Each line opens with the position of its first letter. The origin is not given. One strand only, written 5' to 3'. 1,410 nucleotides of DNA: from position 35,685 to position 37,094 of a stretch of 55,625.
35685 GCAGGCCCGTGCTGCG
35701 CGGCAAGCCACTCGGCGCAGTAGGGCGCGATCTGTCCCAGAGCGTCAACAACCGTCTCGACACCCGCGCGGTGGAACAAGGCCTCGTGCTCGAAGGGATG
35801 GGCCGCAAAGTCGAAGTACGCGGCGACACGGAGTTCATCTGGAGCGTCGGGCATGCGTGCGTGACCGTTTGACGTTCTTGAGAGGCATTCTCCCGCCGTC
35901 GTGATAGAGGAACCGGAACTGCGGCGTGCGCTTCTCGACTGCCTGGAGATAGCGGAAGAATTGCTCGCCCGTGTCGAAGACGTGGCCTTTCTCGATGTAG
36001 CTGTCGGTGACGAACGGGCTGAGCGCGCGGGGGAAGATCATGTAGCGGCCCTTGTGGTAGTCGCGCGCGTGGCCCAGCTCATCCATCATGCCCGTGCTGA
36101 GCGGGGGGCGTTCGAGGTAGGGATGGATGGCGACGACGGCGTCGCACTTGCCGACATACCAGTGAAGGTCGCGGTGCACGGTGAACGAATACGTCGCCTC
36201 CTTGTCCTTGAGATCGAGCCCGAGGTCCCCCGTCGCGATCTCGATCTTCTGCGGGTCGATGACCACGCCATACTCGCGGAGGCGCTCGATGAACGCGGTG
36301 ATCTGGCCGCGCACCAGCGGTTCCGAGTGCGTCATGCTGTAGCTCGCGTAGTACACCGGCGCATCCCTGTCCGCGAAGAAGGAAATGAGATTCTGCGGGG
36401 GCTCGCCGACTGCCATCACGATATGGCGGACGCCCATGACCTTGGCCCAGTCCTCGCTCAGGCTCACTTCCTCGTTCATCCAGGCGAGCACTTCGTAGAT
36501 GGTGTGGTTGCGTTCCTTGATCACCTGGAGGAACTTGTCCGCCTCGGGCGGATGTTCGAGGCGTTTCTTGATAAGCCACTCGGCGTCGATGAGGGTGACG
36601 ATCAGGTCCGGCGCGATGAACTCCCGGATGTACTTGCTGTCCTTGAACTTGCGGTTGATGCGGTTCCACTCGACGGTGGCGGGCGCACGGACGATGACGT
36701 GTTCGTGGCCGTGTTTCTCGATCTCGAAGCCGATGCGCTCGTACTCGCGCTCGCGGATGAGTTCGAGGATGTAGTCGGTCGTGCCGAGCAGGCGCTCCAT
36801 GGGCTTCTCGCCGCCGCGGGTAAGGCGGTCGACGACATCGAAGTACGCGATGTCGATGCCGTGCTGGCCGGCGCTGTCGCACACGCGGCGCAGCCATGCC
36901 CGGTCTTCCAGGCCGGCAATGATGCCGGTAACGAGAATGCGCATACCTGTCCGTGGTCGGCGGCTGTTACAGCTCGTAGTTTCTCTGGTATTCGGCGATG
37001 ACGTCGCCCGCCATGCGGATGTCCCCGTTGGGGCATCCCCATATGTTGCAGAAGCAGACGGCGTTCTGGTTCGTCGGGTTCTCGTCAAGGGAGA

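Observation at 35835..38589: Uncharacterised three-gene module: two divergent paralogs (kinase-like fold fused to an N-deoxyribosyltransferase-like domain) flanking a 9-cysteine protein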

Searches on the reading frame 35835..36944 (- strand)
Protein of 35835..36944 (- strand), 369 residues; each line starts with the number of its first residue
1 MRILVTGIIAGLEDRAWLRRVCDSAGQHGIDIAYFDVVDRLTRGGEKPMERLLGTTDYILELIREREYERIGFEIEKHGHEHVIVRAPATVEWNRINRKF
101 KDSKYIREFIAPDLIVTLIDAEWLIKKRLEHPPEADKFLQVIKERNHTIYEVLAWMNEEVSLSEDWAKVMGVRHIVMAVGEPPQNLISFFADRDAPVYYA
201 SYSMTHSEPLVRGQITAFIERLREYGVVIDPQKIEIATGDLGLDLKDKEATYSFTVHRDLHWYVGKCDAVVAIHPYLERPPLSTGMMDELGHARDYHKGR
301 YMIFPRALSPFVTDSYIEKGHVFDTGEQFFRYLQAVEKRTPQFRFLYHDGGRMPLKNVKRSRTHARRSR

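Call 3: search_protein_families(library=pfam, proteins=[window:35835-36944:-], max_evalue=1)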
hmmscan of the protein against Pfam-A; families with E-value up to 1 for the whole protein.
window:35835-36944:- (369 aa): 4 families
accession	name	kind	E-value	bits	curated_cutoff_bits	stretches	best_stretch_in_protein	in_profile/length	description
PF05014.21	Nuc_deoxyrib_tr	-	0.06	13.9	28.8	1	216-299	18-92/117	Nucleoside 2-deoxyribosyltransferase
PF01805.25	Surp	-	0.14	12.7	21.1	1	324-348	13-37/53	Surp module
PF13972.11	TetR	-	0.17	12.1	25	1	326-349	20-43/144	Bacterial transcriptional repressor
PF17254.7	DUF5321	-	0.2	11.6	27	1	36-78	86-124/160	Family of unknown function (DUF5321)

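Call 4: search_protein_families(library=ncbifam, proteins=[window:35835-36944:-], max_evalue=1)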
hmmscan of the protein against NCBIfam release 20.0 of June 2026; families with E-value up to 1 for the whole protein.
window:35835-36944:- (369 aa): 0 families

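Call 6: search_protein_families(library=padloc, proteins=[window:35835-36944:-], max_evalue=1)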
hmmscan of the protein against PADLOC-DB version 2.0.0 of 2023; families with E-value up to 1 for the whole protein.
window:35835-36944:- (369 aa): 0 families

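Call 14: find_homologous_proteins(query=window:35835-36944:-)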
Query window:35835-36944:- (369 aa): 385 proteins with E <= 0.001 among 3037 candidates; the best 120 are listed.
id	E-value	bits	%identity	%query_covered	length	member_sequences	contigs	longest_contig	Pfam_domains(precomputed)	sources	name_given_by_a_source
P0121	1.9e-250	848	99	100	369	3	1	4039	-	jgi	-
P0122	2.5e-199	680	84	94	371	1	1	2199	-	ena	-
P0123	5.2e-180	616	78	94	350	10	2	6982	-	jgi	-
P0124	9.8e-180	616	76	94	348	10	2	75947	-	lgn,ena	-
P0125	3.6e-152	525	68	94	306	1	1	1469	-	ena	-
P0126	3.4e-146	505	63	92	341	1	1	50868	-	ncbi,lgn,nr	ncbi:MAG: hypothetical protein PHV34_15425 [Verrucomicrobiae bacterium]|nr:hypothetical protein [Ver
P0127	1.7e-145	503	63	92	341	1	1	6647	-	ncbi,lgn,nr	ncbi:MAG: hypothetical protein HY360_01000 [Verrucomicrobia bacterium]|nr:hypothetical protein [Verr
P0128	1.8e-145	503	64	91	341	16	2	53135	-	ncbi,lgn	ncbi:MAG: hypothetical protein ACOYMV_07885 [Verrucomicrobiia bacterium]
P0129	3.7e-145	502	64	92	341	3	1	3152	-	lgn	-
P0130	4.0e-145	502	63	92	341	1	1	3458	-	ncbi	-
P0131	1.6e-144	500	63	91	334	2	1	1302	-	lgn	-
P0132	2.6e-144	499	63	92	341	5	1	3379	-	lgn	-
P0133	3.1e-144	499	62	92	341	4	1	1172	-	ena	-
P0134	3.3e-144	499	63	92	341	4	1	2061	-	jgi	jgi:hypothetical protein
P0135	3.7e-144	499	64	93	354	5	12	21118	-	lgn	-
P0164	8.0e-141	488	63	96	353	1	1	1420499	-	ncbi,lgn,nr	ncbi:MAG: hypothetical protein PW734_04885 [Verrucomicrobium sp.]|nr:hypothetical protein [Verrucomi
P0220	1.9e-134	467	61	92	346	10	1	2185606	-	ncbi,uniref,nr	ncbi:hypothetical protein EM20IM_03125 [Candidatus Methylacidiphilum infernorum]|uniref:Uncharacteri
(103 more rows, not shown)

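Call 16: find_encoding_contigs(protein=P0124, flank=8000, max_places=2)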
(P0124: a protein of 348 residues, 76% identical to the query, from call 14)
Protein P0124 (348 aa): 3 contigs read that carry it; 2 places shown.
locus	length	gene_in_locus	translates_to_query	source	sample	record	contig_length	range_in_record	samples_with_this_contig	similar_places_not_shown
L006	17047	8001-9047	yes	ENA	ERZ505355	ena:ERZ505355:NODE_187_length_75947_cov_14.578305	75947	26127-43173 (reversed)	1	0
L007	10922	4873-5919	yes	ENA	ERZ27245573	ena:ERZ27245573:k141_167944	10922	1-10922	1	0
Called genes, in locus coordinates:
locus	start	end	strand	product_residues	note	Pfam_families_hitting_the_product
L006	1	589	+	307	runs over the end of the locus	PF00698:Acyl_transf_1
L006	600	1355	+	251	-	PF00106:adh_short, PF08659:KR, PF13561:adh_short_C2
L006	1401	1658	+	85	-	PF00550:PP-binding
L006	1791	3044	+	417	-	PF00109:ketoacyl-synt, PF02801:Ketoacyl-synt_C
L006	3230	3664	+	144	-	-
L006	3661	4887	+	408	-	PF05359:DUF748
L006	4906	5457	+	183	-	PF04011:LemA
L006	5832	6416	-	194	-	-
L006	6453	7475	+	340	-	PF13207:AAA_17 (weak)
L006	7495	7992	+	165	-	-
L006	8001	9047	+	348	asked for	-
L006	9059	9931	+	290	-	PF00132:Hexapep (faint), PF25087:GMPPB_C (faint)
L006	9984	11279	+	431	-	PF04165:DUF401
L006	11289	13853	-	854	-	PF00690:Cation_ATPase_N (faint), PF00122:E1-E2_ATPase, PF00702:Hydrolase, PF13246:Cation_ATPase, PF08282:Hydrolase_3 (faint), PF00689:Cation_ATPase_C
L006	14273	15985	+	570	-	PF07881:Fucose_iso_N1, PF07882:Fucose_iso_N2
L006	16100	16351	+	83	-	PF06803:DUF1232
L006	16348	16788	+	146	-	-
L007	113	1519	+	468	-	PF12836:HHH_3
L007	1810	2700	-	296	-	PF01641:SelR, PF01625:PMSR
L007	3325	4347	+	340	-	PF13207:AAA_17 (weak)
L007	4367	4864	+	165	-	-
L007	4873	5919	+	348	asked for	-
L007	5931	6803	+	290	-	PF00132:Hexapep (faint), PF25087:GMPPB_C (faint)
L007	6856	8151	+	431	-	PF04165:DUF401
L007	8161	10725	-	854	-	PF00690:Cation_ATPase_N (faint), PF00122:E1-E2_ATPase, PF00702:Hydrolase, PF13246:Cation_ATPase, PF08282:Hydrolase_3 (faint), PF00689:Cation_ATPase_C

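Call 17: find_encoding_contigs(protein=P0220, flank=8000, max_places=2)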
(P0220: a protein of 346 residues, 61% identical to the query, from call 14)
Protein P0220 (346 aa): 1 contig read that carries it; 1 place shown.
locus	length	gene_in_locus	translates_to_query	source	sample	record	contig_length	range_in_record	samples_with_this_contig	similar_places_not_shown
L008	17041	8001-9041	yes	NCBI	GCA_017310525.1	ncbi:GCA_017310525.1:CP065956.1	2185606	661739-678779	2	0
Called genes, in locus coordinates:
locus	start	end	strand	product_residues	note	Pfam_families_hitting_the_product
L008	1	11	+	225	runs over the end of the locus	PF00834:Ribul_P_3_epim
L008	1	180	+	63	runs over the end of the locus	-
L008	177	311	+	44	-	-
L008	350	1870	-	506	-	PF00171:Aldedh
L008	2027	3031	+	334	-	-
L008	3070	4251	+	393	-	PF08495:FIST, PF10442:FIST_C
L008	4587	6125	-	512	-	PF13191:AAA_16 (faint), PF00004:AAA, PF07724:AAA_2, PF10431:ClpB_D2-small (weak)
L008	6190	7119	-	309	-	PF01073:3Beta_HSD, PF01370:Epimerase, PF02719:Polysacc_synt_2 (faint), PF04321:RmlD_sub_bind, PF16363:GDP_Man_Dehyd, PF07993:NAD_binding_4 (weak)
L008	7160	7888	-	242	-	PF20260:PUA_4, PF04452:Methyltrans_RNA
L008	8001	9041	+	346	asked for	-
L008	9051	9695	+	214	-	PF01791:DeoC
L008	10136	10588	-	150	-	PF10116:Host_attach, PF18856:baeRF_family12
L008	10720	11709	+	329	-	PF08240:ADH_N, PF00107:ADH_zinc_N (weak)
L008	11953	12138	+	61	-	PF01165:Ribosomal_S21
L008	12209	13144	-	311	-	PF00691:OmpA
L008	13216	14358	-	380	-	PF17820:PDZ_6 (faint), PF13365:Trypsin_2, PF00595:PDZ, PF13180:PDZ_2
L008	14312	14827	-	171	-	-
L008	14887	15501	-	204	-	PF07638:Sigma70_ECF (faint), PF04542:Sigma70_r2, PF08281:Sigma70_r4_2, PF04545:Sigma70_r4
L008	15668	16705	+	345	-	-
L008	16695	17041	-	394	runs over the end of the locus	PF02684:LpxB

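Call 18: find_encoding_contigs(protein=P0164, flank=8000, max_places=2)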
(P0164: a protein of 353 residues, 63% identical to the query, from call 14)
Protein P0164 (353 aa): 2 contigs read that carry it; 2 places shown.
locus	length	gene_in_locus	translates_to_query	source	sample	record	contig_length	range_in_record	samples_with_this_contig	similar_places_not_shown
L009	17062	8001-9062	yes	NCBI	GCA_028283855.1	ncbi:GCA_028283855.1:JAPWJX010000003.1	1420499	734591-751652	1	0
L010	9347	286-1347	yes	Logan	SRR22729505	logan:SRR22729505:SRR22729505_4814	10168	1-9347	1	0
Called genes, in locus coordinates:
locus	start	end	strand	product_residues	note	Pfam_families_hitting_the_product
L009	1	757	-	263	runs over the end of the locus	PF00005:ABC_tran, PF13304:AAA_21 (weak)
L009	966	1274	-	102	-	-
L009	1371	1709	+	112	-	-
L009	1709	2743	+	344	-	PF01636:APH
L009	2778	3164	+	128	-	-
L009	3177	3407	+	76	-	-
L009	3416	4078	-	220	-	PF01243:PNPOx_N, PF10590:PNP_phzG_C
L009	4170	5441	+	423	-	PF12708:Pect-lyase_RHGA_epim (faint)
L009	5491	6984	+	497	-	-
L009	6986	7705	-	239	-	PF20260:PUA_4 (weak), PF04452:Methyltrans_RNA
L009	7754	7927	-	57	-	-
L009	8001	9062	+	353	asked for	-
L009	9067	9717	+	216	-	PF01791:DeoC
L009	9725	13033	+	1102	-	-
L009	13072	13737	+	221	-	-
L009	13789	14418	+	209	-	PF11172:DUF2959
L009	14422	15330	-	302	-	PF06574:FAD_syn, PF01687:Flavokinase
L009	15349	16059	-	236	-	PF01509:TruB_N, PF16198:TruB_C_2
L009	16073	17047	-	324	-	PF01368:DHH, PF02272:DHHA1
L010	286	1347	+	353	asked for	-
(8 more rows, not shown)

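Call 22: find_related_loci(query=A1, collection=genome_contigs, flank=6000)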
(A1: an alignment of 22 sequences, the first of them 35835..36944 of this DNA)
Query A1 (369 aa) in genome_contigs; peptide patterns used: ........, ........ (x = any residue, [..] = any of these).
135 stretches matched a pattern; 130 encode a relative of the query (tblastn E <= 1e-3); the best 80 are kept; 80 distinct loci.
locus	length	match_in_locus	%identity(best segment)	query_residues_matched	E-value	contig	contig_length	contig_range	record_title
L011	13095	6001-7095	74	1-365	0e+0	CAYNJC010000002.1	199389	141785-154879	MAG TPA_asm: uncultured bacterium isolate SRP178699_co1_609 genome assembly, contig: NODE_14_length_199389_cov_11.776290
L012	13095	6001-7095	74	1-365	0e+0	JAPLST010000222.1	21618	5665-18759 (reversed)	MAG: bacterium isolate LacPavin_0419_WC90_MAG_61_7 LacPavin_0419_WC90_scaffold_235503, whole genome shotgun sequence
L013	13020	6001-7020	65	1-342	2e-153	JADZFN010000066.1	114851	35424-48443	MAG: Verrucomicrobiia bacterium isolate SJ867 c_000001726056, whole genome shotgun sequence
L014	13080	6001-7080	61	1-361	2e-150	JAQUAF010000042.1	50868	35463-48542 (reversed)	MAG: Verrucomicrobiia bacterium isolate STC_78 NODE_1356_length_50868_cov_9.686171_Sandtown_C, whole genome shotgun sequ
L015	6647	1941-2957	63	1-341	9e-150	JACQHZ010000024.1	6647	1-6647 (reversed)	MAG: Verrucomicrobia bacterium isolate NC_groundwater_1112_Ag_S2p5_58_80 S_2p5_S6_coassembly_k141_348584, whole genome s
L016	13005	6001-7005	64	1-337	1e-149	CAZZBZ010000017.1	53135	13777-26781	MAG TPA_asm: uncultured Verrucomicrobiota bacterium isolate SRP272421_co2_287 genome assembly, contig: NODE_1003_length_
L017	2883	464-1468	64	1-337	4e-157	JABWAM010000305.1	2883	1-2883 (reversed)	MAG: Verrucomicrobiia bacterium isolate MAG_4 scaffold_43373, whole genome shotgun sequence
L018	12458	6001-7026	64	1-343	1e-148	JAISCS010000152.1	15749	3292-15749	MAG: Verrucomicrobiales bacterium isolate Gx481_bin94 k119_2244363, whole genome shotgun sequence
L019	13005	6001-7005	63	1-337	1e-148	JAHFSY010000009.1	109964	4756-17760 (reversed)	MAG: Verrucomicrobia bacterium isolate nzgw608 NODE_110_length_109965_cov_4.668029, whole genome shotgun sequence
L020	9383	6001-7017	63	1-339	3e-148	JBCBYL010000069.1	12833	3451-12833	MAG: Verrucomicrobiota bacterium isolate J06656_6 k141_70300_length_12833_cov_13.0000, whole genome shotgun sequence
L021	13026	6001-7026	62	1-343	5e-148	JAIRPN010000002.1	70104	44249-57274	MAG: Verrucomicrobiales bacterium isolate Cf509_bin41 k119_1677909, whole genome shotgun sequence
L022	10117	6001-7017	63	1-339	4e-147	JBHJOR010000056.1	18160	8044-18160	MAG: Candidatus Methylacidiphilales bacterium isolate al_S1C2219 S1Ck119_40961, whole genome shotgun sequence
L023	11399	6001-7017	64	1-339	3e-146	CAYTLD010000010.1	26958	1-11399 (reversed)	MAG TPA_asm: uncultured Blastochloridaceae bacterium isolate SRP141376_co5_260 genome assembly, contig: NODE_4192_length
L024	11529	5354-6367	63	1-339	2e-145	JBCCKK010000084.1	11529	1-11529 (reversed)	MAG: Verrucomicrobiota bacterium isolate P01_C01_bin.136 k141_2260054_length_11529_cov_8.0000, whole genome shotgun sequ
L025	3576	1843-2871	63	1-343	3e-150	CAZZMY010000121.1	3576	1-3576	MAG TPA_asm: uncultured Akkermansia sp. isolate SRP124364_co1_41 genome assembly, contig: NODE_34656_length_3576_cov_21.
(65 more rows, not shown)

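Call 26: search_solved_structures(query=A1, max_evalue=10, show_alignments=3)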
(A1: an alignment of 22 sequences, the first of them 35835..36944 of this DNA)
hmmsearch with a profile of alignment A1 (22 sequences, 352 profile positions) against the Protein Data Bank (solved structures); distinct sequences matched with E-value up to 10: 5.
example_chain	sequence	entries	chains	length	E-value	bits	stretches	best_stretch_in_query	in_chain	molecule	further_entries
8u7f_A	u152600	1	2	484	0.021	16.9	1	242-282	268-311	CIB_12 Beta-galactosidase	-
4qks_A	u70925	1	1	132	0.11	14.4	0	62-97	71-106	DE NOVO PROTEIN 6XTRP/PV2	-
3p6i_A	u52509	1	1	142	0.82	11.6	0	61-97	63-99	de novo designed beta-trefoil architecture with symmetric primary structure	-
2v9y_A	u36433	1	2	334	2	10.3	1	146-226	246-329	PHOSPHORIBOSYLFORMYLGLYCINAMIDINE CYCLO-LIGASE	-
3q7y_A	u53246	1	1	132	3.2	9.6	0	61-97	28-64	De novo designed beta-trefoil architecture with symmetric primary structure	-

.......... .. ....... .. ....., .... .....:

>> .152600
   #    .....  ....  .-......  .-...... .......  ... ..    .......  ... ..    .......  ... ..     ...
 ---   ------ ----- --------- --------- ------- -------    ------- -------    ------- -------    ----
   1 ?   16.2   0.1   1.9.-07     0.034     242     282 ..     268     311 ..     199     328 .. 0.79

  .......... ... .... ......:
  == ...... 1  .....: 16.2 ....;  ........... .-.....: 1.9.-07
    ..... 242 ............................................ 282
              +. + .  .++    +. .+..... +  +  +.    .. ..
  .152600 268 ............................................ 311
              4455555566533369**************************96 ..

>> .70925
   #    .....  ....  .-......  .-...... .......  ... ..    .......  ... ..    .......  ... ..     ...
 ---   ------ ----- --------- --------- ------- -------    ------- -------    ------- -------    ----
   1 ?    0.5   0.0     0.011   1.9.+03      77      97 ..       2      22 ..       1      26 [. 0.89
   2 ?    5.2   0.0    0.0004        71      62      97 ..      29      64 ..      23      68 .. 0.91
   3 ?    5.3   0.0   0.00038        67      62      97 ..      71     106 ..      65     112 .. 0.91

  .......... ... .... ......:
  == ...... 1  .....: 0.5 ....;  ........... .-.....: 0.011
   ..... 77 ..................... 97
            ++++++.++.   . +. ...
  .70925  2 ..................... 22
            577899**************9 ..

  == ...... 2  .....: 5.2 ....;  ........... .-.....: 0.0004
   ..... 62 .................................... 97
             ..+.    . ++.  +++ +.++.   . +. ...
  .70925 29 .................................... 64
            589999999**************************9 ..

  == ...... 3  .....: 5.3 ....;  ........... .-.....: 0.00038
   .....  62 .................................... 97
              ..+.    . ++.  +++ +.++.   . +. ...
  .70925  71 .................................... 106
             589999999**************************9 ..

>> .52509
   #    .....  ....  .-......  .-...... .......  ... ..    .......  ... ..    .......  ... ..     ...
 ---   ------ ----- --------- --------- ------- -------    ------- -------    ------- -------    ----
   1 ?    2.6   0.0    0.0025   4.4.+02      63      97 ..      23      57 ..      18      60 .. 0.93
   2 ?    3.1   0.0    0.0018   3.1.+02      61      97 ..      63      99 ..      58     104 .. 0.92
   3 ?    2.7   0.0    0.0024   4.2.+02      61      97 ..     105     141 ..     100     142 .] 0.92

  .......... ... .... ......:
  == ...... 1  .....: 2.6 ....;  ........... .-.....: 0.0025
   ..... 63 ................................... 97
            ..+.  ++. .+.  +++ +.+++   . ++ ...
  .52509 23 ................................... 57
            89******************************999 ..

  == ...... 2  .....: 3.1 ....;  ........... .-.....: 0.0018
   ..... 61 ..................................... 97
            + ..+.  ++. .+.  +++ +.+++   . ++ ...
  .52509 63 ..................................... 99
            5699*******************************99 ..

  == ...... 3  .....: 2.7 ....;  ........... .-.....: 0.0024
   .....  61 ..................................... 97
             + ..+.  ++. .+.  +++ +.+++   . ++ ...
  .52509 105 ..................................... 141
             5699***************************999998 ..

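Call 33: search_protein_families(library=ncbifam, proteins=[L008:9051-9695:+, L009:9067-9717:+], max_evalue=0.001)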
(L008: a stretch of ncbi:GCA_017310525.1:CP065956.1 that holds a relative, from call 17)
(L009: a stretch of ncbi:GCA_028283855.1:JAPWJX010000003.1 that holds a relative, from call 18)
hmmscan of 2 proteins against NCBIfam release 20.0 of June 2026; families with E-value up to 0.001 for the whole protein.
L008:9051-9695:+ (214 aa): 2 families
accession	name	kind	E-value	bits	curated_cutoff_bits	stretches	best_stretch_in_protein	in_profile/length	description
TIGR00126.1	deoC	equivalog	2e-67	226.7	117.3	1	4-212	2-210/211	deoxyribose-phosphate aldolase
NF006600.0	PRK09140.1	subfamily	0.00022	20.6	207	0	139-206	117-180/210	2-dehydro-3-deoxy-6-phosphogalactonate aldolase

L009:9067-9717:+ (216 aa): 1 family
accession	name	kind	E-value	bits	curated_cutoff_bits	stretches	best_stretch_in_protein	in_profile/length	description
TIGR00126.1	deoC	equivalog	3.3e-74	248.9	117.3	1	7-214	2-209/211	deoxyribose-phosphate aldolase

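Call 42: predict_structure(alignment_id=A3)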
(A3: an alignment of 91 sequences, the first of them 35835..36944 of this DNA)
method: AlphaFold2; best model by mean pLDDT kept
length: 369 residues; sequences in the alignment: 91
mean_pLDDT: 90.8   pTM: 0.89
mean pLDDT of the five models: 90.8, 90.0, 89.8, 89.7, 88.6
residues with pLDDT >= 90: 280; 70-90: 62; 50-70: 14; < 50: 13
segments of 3 or more residues with pLDDT < 50: 356-364
pLDDT, mean of each block of 10 residues (from residue 1): 94 94 97 97 91 93 97 98 98 91 97 97 92 92 91 94 98 97 98 98 85 94 98 73 81 88 97 90 91 96 90 89 97 97 88 49 46
secondary structure, 60 per line:
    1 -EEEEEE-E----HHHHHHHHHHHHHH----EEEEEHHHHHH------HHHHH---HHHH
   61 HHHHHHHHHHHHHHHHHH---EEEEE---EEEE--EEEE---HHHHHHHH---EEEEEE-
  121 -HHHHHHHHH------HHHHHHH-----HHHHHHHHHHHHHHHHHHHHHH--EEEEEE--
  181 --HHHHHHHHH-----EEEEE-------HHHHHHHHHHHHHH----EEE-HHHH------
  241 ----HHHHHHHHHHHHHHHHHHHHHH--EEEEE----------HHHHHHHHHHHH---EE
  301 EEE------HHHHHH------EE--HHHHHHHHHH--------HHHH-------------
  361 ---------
elements in order: E2-7 H14-27 E32-36 H37-42 H49-53 H57-78 E82-86 E90-93 E96-99 H103-110 E114-119 H122-130 H137-143 H149-170 E173-178 H183-191 E197-201 H209-222 E227-229 H231-234 H245-266 E269-273 H284-295 E299-303 H310-315 H326-335 H344-347
